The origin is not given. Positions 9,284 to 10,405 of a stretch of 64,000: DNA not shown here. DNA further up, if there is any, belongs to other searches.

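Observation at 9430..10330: PaaX-like regulator gene bracketed by two copies of a long-spacer palindrome, a candidate dual operator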

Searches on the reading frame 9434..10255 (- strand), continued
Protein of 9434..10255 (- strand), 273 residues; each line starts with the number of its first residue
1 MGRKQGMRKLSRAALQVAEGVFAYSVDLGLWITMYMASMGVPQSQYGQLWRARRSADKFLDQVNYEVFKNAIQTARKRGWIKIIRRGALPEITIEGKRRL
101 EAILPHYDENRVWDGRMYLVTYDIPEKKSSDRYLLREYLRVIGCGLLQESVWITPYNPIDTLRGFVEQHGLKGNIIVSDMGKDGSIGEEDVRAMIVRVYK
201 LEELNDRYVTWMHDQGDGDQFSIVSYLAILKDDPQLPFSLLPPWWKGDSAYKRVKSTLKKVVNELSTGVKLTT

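Call 33: find_encoding_contigs(protein=P0108, flank=5000, max_places=1)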
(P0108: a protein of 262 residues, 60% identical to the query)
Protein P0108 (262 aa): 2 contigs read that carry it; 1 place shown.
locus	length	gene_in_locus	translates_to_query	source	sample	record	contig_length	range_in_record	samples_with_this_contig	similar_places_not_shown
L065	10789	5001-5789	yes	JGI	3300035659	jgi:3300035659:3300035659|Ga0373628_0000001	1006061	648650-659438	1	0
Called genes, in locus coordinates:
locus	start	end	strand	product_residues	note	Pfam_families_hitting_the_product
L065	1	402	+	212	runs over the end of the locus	PF02397:Bac_transf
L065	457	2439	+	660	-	PF13196:DUF4012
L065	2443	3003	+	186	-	PF11967:RecO_N, PF02565:RecO_C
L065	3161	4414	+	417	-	PF00587:tRNA-synt_2b, PF03129:HGTP_anticodon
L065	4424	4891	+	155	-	-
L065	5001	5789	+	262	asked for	PF20803:PaaX_M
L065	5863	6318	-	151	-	-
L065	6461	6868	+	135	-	PF02381:MraZ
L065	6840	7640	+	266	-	PF01795:Methyltransf_5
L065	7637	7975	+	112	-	-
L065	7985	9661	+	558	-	PF03717:PBP_dimer, PF00905:Transpeptidase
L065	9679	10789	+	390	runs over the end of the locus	PF08245:Mur_ligase_M, PF02875:Mur_ligase_C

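Call 41: find_homologous_proteins(query=L001:2139-2600:+, max_evalue=1e-10)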
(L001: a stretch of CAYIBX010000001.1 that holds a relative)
Query L001:2139-2600:+ (154 aa): 445 proteins with E <= 1e-10 among 702 candidates; the best 120 are listed.
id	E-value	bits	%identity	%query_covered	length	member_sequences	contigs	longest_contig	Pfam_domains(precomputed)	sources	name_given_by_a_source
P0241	5.2e-84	297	100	95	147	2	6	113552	-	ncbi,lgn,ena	-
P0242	7.0e-76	271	84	100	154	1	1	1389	-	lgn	-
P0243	9.9e-74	264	82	100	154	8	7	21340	-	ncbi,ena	-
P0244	7.0e-72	258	83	97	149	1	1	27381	-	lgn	-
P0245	7.7e-72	258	81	100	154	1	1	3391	-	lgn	-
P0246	2.5e-70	253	80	100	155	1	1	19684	-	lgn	-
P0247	6.9e-70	251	84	95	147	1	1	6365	-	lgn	-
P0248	7.6e-70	251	83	95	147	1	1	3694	-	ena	-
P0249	5.7e-69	248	81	95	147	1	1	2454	-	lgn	-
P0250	1.3e-66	241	79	95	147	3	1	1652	-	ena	-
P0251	1.9e-66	240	80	95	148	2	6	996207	-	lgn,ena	-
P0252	7.4e-66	238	78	100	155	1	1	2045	-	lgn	-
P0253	2.5e-61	224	69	100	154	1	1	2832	-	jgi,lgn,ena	-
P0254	1.4e-60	221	70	100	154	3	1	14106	-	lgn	-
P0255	2.8e-60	220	70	100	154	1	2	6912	-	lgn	-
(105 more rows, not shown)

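Call 42: find_encoding_contigs(protein=P0251, flank=6000, max_places=3)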
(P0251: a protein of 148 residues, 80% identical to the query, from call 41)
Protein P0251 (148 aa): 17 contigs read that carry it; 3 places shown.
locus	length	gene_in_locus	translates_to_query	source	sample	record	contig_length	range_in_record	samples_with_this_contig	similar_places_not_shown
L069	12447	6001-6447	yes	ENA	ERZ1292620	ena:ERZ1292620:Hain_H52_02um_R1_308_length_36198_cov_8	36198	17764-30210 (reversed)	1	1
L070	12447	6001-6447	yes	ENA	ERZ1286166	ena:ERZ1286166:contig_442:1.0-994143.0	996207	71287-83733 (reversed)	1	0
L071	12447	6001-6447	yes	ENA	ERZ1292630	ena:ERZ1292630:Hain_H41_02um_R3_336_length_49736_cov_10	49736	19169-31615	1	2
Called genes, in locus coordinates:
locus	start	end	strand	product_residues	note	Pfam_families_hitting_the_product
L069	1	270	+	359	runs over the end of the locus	PF13439:Glyco_transf_4 (faint), PF00534:Glycos_transf_1, PF13692:Glyco_trans_1_4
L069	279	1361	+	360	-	PF00483:NTP_transferase, PF22640:ManC_GMP_beta-helix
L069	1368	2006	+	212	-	PF02397:Bac_transf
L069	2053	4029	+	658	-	PF13196:DUF4012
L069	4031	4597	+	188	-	PF11967:RecO_N, PF02565:RecO_C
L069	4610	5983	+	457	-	PF03129:HGTP_anticodon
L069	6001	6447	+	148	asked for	-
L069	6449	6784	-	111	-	-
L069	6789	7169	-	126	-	-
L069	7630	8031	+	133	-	PF02381:MraZ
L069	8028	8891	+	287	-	PF01795:Methyltransf_5, PF13847:Methyltransf_31 (faint)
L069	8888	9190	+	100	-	-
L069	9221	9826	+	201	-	PF03717:PBP_dimer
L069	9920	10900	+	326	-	PF00905:Transpeptidase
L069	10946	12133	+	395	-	PF08245:Mur_ligase_M, PF02875:Mur_ligase_C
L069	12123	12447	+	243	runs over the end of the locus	PF02578:Cu-oxidase_4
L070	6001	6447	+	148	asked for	-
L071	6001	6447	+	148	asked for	-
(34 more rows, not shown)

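Call 55: predict_structure(alignment_id=A1)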
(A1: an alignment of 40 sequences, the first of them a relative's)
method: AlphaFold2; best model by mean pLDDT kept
length: 273 residues; sequences in the alignment: 40
mean_pLDDT: 69.9   pTM: 0.54
mean pLDDT of the five models: 69.9, 66.0, 63.3, 57.2, 53.0
residues with pLDDT >= 90: 15; 70-90: 140; 50-70: 78; < 50: 40
segments of 3 or more residues with pLDDT < 50: 1-21, 181-188, 263-273
pLDDT, mean of each block of 10 residues (from residue 1): 35 44 64 70 62 65 69 80 71 81 69 66 87 90 78 75 85 73 44 74 90 69 78 79 87 75 43 28
secondary structure, 60 per line:
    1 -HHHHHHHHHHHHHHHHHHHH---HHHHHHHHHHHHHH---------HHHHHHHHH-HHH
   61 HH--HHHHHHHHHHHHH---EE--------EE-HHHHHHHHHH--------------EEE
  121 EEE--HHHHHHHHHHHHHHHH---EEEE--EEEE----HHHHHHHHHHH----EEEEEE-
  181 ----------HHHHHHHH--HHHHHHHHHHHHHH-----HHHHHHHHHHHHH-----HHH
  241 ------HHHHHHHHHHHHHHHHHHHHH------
elements in order: H2-21 H25-38 H48-56 H58-62 H65-77 H94-103 E118-123 H126-141 E145-148 E151-154 H159-169 E174-179 H191-198 H201-214 H220-232 H247-267

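Call 58: search_protein_families(library=padloc, proteins=[window:9434-10255:-], max_evalue=0.01)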
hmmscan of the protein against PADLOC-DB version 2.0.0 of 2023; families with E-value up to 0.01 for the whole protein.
window:9434-10255:- (273 aa): 5 families
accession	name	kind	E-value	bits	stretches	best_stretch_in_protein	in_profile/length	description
PDLC01251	Cas2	-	0.00013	20.2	1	117-157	2-39/84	"CAS-I,CAS-II,CAS-III,CAS-IV,CAS-V,CAS-VI; acquisition_2"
PDLC00935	Cas2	-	0.00053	18.3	1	117-159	2-45/96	CRISPR-associated endonuclease Cas2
PDLC01649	Cas2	-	0.0037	15.6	0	117-154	2-36/70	"CAS-I,CAS-II,CAS-III,CAS-IV,CAS-V,CAS-VI; acquisition_2"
PDLC01443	Cas2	-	0.0043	15.5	0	117-156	2-37/86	"CAS-I,CAS-II,CAS-III,CAS-IV,CAS-V,CAS-VI; acquisition_2"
PDLC01748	Cas2_IIIa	-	0.0064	15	0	117-152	2-34/88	-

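Call 59: search_protein_families(library=pfam, proteins=[L018:2046-2828:-, L059:10884-11069:+, L059:11186-11461:-, L059:9604-9828:-, L069:6449-6784:-, L069:6789-7169:-], max_evalue=0.01)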
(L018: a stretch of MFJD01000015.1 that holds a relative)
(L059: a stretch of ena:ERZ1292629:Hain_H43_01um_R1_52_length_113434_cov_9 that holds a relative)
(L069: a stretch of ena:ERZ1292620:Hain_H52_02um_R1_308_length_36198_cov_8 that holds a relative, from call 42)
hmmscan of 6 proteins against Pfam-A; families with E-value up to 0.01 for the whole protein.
L018:2046-2828:- (260 aa): 0 families

L059:10884-11069:+ (61 aa): 0 families

L059:11186-11461:- (91 aa): 0 families

L059:9604-9828:- (74 aa): 0 families

L069:6449-6784:- (111 aa): 1 family
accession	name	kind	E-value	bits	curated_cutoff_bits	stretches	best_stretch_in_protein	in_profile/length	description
PF05136.18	Phage_portal_2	-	0.0056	16.3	32.9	1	41-95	293-348/354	Phage portal protein, lambda family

L069:6789-7169:- (126 aa): 0 families

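Call 60: fold_search(model_id=the predicted structure, library=pdb)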
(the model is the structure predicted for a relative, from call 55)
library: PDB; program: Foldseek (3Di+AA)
matches with E <= 10: 448; with E <= 0.001: 4
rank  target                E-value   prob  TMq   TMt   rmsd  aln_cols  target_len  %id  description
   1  8a39_AP1              1.3e-08  1.00  0.39  0.36  12.2       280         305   19  Crystal Structure of PaaX from Escherichia coli W (released 2023-07-05)
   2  3kfw                  2.1e-05  1.00  0.41  0.46  11.0       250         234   14  Uncharacterized protein Rv0674 from Mycobacterium tuberculosis (released 2009-12-01)
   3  3l09_C                5.1e-04  0.99  0.31  0.33  11.4       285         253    9  Crystal structure of Putative transcriptional regulator (JANN_22DEC04_CONTIG27_REVISED_GENE3569) from Jannaschia sp. C (released 2010-01-12)
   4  3l09_D                5.7e-04  1.00  0.33  0.35  10.9       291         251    9  Crystal structure of Putative transcriptional regulator (JANN_22DEC04_CONTIG27_REVISED_GENE3569) from Jannaschia sp. C (released 2010-01-12)
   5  3l09_B                1.2e-03  1.00  0.38  0.41  10.1       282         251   11  Crystal structure of Putative transcriptional regulator (JANN_22DEC04_CONTIG27_REVISED_GENE3569) from Jannaschia sp. C (released 2010-01-12)
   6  3l09_A                1.6e-03  1.00  0.39  0.41  10.3       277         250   11  Crystal structure of Putative transcriptional regulator (JANN_22DEC04_CONTIG27_REVISED_GENE3569) from Jannaschia sp. C (released 2010-01-12)
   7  8ia4_A                2.2e-02  1.00  0.22  0.56   5.2        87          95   20  Crystal structure of Cas2 in complex with AcrVA5-peptide (released 2023-03-22)
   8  6jhz_A                2.8e-02  1.00  0.22  0.57   5.0        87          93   20  Crystal structure of cas2 (released 2020-03-25)
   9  2voo_B                2.9e-02  0.44  0.15  0.22  18.0       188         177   13  Crystal structure of N-terminal domains of Human La protein complexed with RNA oligomer UUUUUUUU (released 2008-05-06)
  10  2vod_A                3.7e-02  0.38  0.15  0.20  18.1       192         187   13  Crystal structure of N-terminal domains of Human La protein complexed with RNA oligomer AUAUUUU (released 2008-05-06)
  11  5zyf_C                5.3e-02  1.00  0.20  0.58   3.0        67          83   18  Crystal structure of Streptococcus pyogenes type II-A Cas2 (released 2018-08-15)
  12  4f3q                  5.3e-02  0.41  0.21  0.24  20.4       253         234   11  Structure of a YebC family protein (CBU_1566) from Coxiella burnetii (released 2012-06-27)
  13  8ia4_B                5.9e-02  1.00  0.22  0.56   4.5        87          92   20  Crystal structure of Cas2 in complex with AcrVA5-peptide (released 2023-03-22)
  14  5zyf_E                6.3e-02  1.00  0.20  0.63   2.4        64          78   22  Crystal structure of Streptococcus pyogenes type II-A Cas2 (released 2018-08-15)
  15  2von_B                9.1e-02  0.23  0.15  0.20  17.6       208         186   12  Crystal structure of N-terminal domains of Human La protein complexed with RNA oligomer AUAAUUU (released 2008-05-06)
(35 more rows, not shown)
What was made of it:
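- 9434..10255 (-): 273-aa PaaX-fold protein: N-terminal winged-helix region, Cas2-like central domain with an invariant YDIPE motif, and a PaaX_C-like helical C-terminus. The last ~14 codons are encoded by palindrome B. AF2 model has pLDDT 70; the best Foldseek PDB match is E. coli PaaX 8a39 at 1.3e-8, followed by 3kfw, 3l09 and then Cas2 structures (calls 55, 60).
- On PaaX-fold superfamily (wHTH, Cas2-like PaaX_M, PaaX_C): However, the AF2 model (pLDDT 70) aligns over 280 columns with 8a39 (E = 1.3e-8), and also with 3kfw and 3l09 (calls 55, 60).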
